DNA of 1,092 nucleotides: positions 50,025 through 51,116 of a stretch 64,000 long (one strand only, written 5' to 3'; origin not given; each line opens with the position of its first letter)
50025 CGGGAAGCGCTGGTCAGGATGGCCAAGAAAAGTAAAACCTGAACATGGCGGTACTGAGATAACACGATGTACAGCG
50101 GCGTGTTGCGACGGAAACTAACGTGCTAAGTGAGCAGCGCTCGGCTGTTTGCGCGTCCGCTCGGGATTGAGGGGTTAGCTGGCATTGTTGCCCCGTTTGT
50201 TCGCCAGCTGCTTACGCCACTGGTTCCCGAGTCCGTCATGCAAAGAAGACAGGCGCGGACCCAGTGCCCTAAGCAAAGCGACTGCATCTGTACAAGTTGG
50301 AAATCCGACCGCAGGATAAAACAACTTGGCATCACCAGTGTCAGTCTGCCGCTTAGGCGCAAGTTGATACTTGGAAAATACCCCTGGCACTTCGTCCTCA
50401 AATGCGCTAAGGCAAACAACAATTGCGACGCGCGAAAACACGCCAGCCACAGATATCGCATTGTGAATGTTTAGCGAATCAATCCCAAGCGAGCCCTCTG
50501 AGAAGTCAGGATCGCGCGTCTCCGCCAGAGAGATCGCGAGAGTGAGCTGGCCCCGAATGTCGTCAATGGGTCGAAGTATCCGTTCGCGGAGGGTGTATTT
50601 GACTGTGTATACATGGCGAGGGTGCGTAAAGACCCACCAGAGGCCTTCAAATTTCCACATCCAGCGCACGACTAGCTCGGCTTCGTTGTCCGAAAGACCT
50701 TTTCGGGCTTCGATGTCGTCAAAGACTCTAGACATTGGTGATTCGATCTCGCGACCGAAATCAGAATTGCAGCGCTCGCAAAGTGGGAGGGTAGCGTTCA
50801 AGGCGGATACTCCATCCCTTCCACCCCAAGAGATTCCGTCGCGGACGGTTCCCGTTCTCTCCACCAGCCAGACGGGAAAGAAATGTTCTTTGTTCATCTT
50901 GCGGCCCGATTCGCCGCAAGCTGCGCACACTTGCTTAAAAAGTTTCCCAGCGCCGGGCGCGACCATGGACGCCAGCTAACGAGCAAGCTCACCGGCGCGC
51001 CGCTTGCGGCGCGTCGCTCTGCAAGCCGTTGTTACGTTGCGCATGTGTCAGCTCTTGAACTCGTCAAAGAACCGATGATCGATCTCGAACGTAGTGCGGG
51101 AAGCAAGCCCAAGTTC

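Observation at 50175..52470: Co-directional nuclease cluster: Rx4H (HEPN-like) protein overlapping an Mrr-type endonuclease, followed by an HNH-like protein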

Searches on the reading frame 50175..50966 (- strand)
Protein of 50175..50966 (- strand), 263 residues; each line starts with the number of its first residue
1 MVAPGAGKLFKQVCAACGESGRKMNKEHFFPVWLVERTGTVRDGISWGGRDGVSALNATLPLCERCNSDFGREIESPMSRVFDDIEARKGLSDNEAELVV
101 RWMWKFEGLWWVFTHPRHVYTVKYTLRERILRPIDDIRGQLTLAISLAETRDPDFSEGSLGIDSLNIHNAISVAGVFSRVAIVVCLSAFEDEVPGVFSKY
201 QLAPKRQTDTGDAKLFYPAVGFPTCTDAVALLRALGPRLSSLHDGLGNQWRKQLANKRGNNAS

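Call 3: search_protein_families(library=pfam, proteins=[window:50175-50966:-], max_evalue=1)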
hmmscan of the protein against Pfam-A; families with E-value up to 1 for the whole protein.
window:50175-50966:- (263 aa): 1 family
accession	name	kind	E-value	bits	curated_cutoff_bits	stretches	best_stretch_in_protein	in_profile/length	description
PF14279.12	HNH_5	-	0.00024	21.4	27.5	1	46-82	22-55/56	HNH endonuclease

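Call 4: search_protein_families(library=padloc, proteins=[window:50175-50966:-], max_evalue=1)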
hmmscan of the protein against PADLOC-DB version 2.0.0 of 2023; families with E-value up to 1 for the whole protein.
window:50175-50966:- (263 aa): 0 families

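Call 5: search_protein_families(library=ncbifam, proteins=[window:50175-50966:-], max_evalue=1)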
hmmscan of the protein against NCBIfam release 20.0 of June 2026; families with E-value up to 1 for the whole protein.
window:50175-50966:- (263 aa): 0 families

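Call 14: find_homologous_proteins(query=window:50175-50966:-, max_evalue=0.001)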
Query window:50175-50966:- (263 aa): 48 proteins with E <= 0.001 among 1123 candidates.
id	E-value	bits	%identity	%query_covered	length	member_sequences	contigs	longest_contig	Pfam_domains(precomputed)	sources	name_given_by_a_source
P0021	4.2e-161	553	100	91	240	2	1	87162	-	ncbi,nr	ncbi:MAG TPA: hypothetical protein VHE58_07045 [Burkholderiales bacterium]|nr:hypothetical protein [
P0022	8.4e-115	401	69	95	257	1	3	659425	-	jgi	jgi:hypothetical protein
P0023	9.3e-115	401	65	100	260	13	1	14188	-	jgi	jgi:hypothetical protein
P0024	9.8e-115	400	66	96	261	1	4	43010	-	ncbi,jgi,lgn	jgi:hypothetical protein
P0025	2.9e-112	392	71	88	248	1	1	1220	-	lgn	-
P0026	1.1e-110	387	65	96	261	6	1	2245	-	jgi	jgi:hypothetical protein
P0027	8.9e-110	384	68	89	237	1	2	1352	-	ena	-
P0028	8.0e-107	375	63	94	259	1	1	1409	-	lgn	-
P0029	2.2e-106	373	66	89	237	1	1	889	-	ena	-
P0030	2.2e-106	373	66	89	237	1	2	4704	-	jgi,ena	-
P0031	4.4e-105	369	65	89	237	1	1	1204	-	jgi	jgi:hypothetical protein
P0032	1.1e-104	368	65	90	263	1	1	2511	-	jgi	jgi:hypothetical protein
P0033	1.2e-104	367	67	90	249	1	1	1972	-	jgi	jgi:hypothetical protein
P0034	7.3e-104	365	67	89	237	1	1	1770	-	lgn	-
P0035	2.9e-103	363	63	90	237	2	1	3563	-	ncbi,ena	-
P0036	5.2e-103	362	61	93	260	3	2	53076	-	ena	-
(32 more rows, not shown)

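Call 16: find_encoding_contigs(protein=P0022, flank=7000, max_places=3)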
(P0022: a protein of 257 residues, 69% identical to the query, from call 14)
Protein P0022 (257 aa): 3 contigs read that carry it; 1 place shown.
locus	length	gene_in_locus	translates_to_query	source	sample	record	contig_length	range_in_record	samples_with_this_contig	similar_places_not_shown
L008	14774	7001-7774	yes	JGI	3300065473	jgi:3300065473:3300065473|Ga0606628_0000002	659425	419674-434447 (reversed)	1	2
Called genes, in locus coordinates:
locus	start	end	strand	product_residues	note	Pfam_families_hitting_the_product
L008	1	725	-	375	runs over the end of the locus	-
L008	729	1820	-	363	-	PF13421:Band_7_1, PF01145:Band_7, PF12728:HTH_17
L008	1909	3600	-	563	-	PF00860:Xan_ur_permease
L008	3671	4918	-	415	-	PF07690:MFS_1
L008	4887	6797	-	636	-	PF00005:ABC_tran, PF02463:SMC_N (faint), PF13555:AAA_29 (faint), PF01926:MMR_HSR1 (faint), PF13304:AAA_21 (faint), PF12848:ABC_tran_Xtn, PF00005:ABC_tran, PF16326:ABC_tran_CTD, +1 more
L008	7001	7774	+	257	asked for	-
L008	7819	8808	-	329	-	PF03401:TctC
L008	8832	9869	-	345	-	-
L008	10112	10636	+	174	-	PF03401:TctC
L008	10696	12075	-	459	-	PF09587:PGA_cap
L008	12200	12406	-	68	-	PF24696:UGSC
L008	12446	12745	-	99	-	PF24696:UGSC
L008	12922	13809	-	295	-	PF00227:Proteasome (faint)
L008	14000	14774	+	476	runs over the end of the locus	PF04174:CP_ATPgrasp_1, PF14403:CP_ATPgrasp_2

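Call 17: find_encoding_contigs(protein=P0024, flank=7000, max_places=3)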
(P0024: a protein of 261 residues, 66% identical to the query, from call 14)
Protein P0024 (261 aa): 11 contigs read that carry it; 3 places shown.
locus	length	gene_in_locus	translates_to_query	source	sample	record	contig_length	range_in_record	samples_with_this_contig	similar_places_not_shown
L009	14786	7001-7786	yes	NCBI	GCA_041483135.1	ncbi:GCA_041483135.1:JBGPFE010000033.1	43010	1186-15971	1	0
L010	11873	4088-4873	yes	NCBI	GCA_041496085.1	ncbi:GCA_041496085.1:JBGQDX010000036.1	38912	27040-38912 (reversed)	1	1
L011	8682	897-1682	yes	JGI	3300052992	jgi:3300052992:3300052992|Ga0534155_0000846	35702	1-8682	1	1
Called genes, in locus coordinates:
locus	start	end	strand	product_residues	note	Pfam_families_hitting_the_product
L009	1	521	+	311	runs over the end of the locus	PF02653:BPD_transp_2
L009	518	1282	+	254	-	PF00005:ABC_tran, PF13304:AAA_21 (faint)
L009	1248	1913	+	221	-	PF00005:ABC_tran, PF13304:AAA_21 (faint)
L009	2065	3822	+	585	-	PF02776:TPP_enzyme_N, PF00205:TPP_enzyme_M, PF02775:TPP_enzyme_C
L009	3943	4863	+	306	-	PF00532:Peripla_BP_1, PF13407:Peripla_BP_4, PF13377:Peripla_BP_3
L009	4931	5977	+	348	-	PF00356:LacI, PF00532:Peripla_BP_1, PF13407:Peripla_BP_4, PF13377:Peripla_BP_3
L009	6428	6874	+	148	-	-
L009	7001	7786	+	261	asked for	-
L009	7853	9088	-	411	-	PF01494:FAD_binding_3, PF22607:FAD_binding-like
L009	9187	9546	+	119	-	-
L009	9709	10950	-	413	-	PF06559:DCD_N, PF22769:DCD, PF22569:DCD_C, PF22769:DCD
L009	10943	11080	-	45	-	-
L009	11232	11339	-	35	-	-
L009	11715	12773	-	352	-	PF02805:Ada_Zn_binding, PF00165:HTH_AraC, PF12833:HTH_18, PF02870:Methyltransf_1N, PF01035:DNA_binding_1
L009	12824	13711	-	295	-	PF03881:Fructosamin_kin, PF01636:APH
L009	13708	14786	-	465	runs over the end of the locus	PF00206:Lyase_1, PF14698:ASL_C2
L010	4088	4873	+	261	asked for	-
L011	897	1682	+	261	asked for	-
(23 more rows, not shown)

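Call 43: find_encoding_contigs(protein=P0021, flank=10000, max_places=2)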
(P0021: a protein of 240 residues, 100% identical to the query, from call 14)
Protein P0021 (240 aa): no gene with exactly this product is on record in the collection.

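Call 51: predict_structure(alignment_id=A2)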
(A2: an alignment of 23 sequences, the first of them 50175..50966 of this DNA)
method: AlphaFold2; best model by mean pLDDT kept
length: 263 residues; sequences in the alignment: 23
mean_pLDDT: 90.1   pTM: 0.90
mean pLDDT of the five models: 90.1, 88.9, 87.5, 87.2, 86.0
residues with pLDDT >= 90: 167; 70-90: 83; 50-70: 12; < 50: 1
segments of 3 or more residues with pLDDT < 50: none
pLDDT, mean of each block of 10 residues (from residue 1): 64 92 92 92 84 90 96 97 97 97 94 85 90 93 97 78 79 94 97 98 87 93 95 93 90 85 60
secondary structure, 60 per line:
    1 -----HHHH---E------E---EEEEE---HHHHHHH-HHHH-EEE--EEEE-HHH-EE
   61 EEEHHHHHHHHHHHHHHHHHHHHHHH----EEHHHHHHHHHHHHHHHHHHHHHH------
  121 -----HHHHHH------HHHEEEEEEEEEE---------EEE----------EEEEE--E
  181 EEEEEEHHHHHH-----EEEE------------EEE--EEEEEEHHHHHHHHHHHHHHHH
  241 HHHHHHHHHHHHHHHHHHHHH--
elements in order: H6-9 E24-28 H32-38 H40-43 E45-47 E50-53 E59-63 H64-86 H93-114 H126-131 E141-150 E160-162 E173-177 E180-186 H187-192 E198-201 E214-216 E219-224 H225-261

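Call 53: search_protein_families(library=pfam, alignment_id=A2, max_evalue=0.01)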
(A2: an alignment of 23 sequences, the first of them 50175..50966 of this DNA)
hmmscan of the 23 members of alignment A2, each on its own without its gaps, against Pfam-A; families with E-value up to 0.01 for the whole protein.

A. member 1, window:50175-50966:- (263 aa): 1 family
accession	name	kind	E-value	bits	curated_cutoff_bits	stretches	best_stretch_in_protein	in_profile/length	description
PF14279.12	HNH_5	-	0.00024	21.4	27.5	1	46-82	22-55/56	HNH endonuclease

B. families by the number of members that match (of 23 scanned): 1 family
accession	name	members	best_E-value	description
PF14279.12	HNH_5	10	0.00024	HNH endonuclease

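Call 54: fold_search(model_id=the predicted structure, library=pdb)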
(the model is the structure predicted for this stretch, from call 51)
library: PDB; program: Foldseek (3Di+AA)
matches with E <= 10: 808; with E <= 0.001: 0
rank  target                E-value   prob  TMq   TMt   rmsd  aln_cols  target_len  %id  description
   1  7kej_J                9.4e-01  0.03  0.10  0.19  11.8        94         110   11  BDBV-289 bound to EBOV GPdMuc Makona (released 2021-06-23)
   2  4z0x_A                1.2e+00  0.03  0.10  0.21  11.8        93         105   12  Structure of Hepatitis C Virus Envelope glycoprotein E2 antigenic region 434-446 bound to the broadly neutralizing ant (released 2016-07-20)
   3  6sm2_A                1.2e+00  0.03  0.11  0.22  12.4        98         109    9  Mutant immunoglobulin light chain causing amyloidosis (Pat-1) (released 2020-03-18)
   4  7rew_L                1.3e+00  0.02  0.09  0.11  15.1        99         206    9  Crystal Structure of IL-13 in complex with MMAb3 Fab (released 2022-05-25)
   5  8fo3_J                1.4e+00  0.02  0.10  0.11  11.3        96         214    7  Structure of full-length amyloidogenic immunoglobulin light chain H9 in complex with (E)-3-nitro-4-(2-(2-phenylpropyli (released 2023-05-24)
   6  7s13_M                1.4e+00  0.02  0.10  0.12  12.1       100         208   16  Crystal structure of Fab in complex with mouse CD96 dimer (released 2021-10-20)
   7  4k3g_B                1.5e+00  0.02  0.10  0.19  11.7        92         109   12  Immunoglobulin lambda variable domain L5(L89S) fluorogen activating protein (released 2013-10-09)
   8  2weu_D                1.6e+00  0.09  0.17  0.10   5.7        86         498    7  Crystal structure of tryptophan 5-halogenase (PyrH) complex with substrate tryptophan (released 2009-04-14)
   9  8wqw_E                1.6e+00  0.02  0.10  0.20  11.8        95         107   12  Cryo-EM structure of bsAb3 Fab-Gn-Gc complex (released 2024-06-12)
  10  7s13_L                1.6e+00  0.02  0.10  0.12  12.0       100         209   16  Crystal structure of Fab in complex with mouse CD96 dimer (released 2021-10-20)
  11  2ntf_A                1.6e+00  0.01  0.09  0.10  15.9        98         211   11  Crystal Structure of a Quorum-Quenching Antibody in Complex with an N-Acyl-L-Homoserine Lactone Analog (released 2007-05-08)
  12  8u08_L                1.7e+00  0.02  0.10  0.11  12.0        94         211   12  Crystal structure of 10E8-GT11 scaffold in complex with a human 10E8 inferred germline (10E8-iGL1) (released 2024-06-12)
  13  7rxj_L                1.7e+00  0.02  0.10  0.11  16.0        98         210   10  Fab236 in complex with the C-terminal alpha-TSR domain of P. falciparum (released 2022-03-16)
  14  8t4a_L                1.8e+00  0.02  0.09  0.19  11.4        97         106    8  MD65 N332-GT5 SOSIP in complex with RM_N332_36 Fab and RM20A3 Fab (released 2024-05-08)
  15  9hv8_L                1.8e+00  0.02  0.10  0.12  11.9        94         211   12  Crystal structure of tri-specific FMDV mAb-49 Fab (released 2026-01-14)
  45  5m6a_C                2.5e+00  0.02  0.10  0.11  11.1        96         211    6  Crystal structure of cardiotoxic Bence-Jones light chain dimer H9 (released 2017-11-15)
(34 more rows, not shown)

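Call 59: search_dna_similar(query=window:50175-50966:-, collection=plasmids, mode=protein, max_evalue=0.01, max_rows=20)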
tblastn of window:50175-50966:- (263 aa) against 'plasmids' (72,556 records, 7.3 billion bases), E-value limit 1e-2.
Records with a match: 10; places in all: 10; records where one place covers at least 80% of the query: 0.
Best place of each record, by identity: <60% 10.
By first word of the organism name: Legionella 3; Rhizobium 3; Vibrio 1; Microvirga 1; Pigmentibacter 1; Photobacterium 1.
By predicted mobility (MOB-suite, as given by PLSDB): conjugative 6; non-mobilizable 4.
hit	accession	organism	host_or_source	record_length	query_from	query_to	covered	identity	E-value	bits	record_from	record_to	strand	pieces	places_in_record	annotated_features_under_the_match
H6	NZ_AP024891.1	Vibrio pectenicida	-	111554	12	188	67%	24.5%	1e-3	48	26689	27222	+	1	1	hypothetical protein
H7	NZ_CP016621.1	Microvirga ossetica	Vicia alpestris,cell culture,nodules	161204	11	165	59%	25.3%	5e-7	58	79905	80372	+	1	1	hypothetical protein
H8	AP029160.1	Pigmentibacter ruber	Homo sapiens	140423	12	130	45%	27.3%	4e-4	49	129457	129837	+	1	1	hypothetical protein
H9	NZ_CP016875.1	Legionella pneumophila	Glomma River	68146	9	143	51%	23.9%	1e-3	47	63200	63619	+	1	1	hypothetical protein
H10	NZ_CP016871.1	Legionella pneumophila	industrial building air scrubber liquid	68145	9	143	51%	23.9%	1e-3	47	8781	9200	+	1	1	hypothetical protein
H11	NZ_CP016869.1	Legionella pneumophila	clinical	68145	9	143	51%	23.9%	1e-3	47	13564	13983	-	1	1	hypothetical protein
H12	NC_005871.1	Photobacterium profundum SS9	-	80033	25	132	41%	26.7%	6e-3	45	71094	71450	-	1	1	hypothetical protein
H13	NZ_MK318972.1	Rhizobium rhizogenes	-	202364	11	112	39%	28.2%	1e-3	48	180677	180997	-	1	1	hypothetical protein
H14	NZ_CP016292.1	Rhizobium leguminosarum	Vavilovia formosa,cell culture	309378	11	105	36%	27.4%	3e-3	46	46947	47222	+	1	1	hypothetical protein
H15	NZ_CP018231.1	Rhizobium leguminosarum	Vavilovia formosa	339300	11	105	36%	27.4%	3e-3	46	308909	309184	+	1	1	hypothetical protein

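Call 60: search_protein_families(library=phrogs, proteins=[window:50175-50966:-], max_evalue=0.1)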
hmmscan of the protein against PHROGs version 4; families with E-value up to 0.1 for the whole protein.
window:50175-50966:- (263 aa): 1 family
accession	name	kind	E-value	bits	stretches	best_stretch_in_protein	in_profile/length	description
phrog_10503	-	unknown function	0.00018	22.2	1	12-103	35-123/251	-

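Call 63: get_annotated_region(hit=H7, flank=5000)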
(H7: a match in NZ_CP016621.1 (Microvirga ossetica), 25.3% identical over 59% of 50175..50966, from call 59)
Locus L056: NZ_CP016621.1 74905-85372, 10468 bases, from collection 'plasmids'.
description: Microvirga ossetica strain V5/3m plasmid unnamed5, complete sequence
organism: Microvirga ossetica (NCBI taxid 1882682)
taxonomy: Bacteria; Pseudomonadota; Alphaproteobacteria; Hyphomicrobiales; Methylobacteriaceae; Microvirga; Microvirga ossetica
host: -; source: Vicia alpestris,cell culture,nodules; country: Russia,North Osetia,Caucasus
typing (MOB-suite, as given by PLSDB): non-mobilizable; replicon rep_cluster_389
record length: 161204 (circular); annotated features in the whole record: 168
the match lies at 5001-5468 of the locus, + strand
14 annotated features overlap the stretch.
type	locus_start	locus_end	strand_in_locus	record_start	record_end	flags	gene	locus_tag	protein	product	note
CDS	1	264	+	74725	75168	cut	-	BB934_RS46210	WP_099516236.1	hypothetical protein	-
CDS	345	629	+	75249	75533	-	-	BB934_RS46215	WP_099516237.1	hypothetical protein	-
CDS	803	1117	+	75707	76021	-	-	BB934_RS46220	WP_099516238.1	hypothetical protein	-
CDS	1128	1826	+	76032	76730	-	-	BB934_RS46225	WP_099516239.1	hypothetical protein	-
CDS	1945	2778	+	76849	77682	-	-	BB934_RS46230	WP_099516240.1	hypothetical protein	-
CDS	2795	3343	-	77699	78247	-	-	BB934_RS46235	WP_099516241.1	metallophosphoesterase family protein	-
CDS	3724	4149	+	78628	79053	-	-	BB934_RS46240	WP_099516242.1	hypothetical protein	-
CDS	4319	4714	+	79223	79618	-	-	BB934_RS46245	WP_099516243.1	hypothetical protein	-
CDS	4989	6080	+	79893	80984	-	-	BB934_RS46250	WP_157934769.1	hypothetical protein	-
CDS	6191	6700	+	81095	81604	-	-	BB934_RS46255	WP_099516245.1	hypothetical protein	-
CDS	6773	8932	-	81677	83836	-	-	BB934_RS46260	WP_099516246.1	DotA/TraY family protein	-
CDS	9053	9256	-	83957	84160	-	-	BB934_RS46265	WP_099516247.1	hypothetical protein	-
CDS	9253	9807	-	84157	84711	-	-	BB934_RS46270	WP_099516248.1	hypothetical protein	-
CDS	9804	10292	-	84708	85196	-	-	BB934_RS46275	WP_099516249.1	hypothetical protein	-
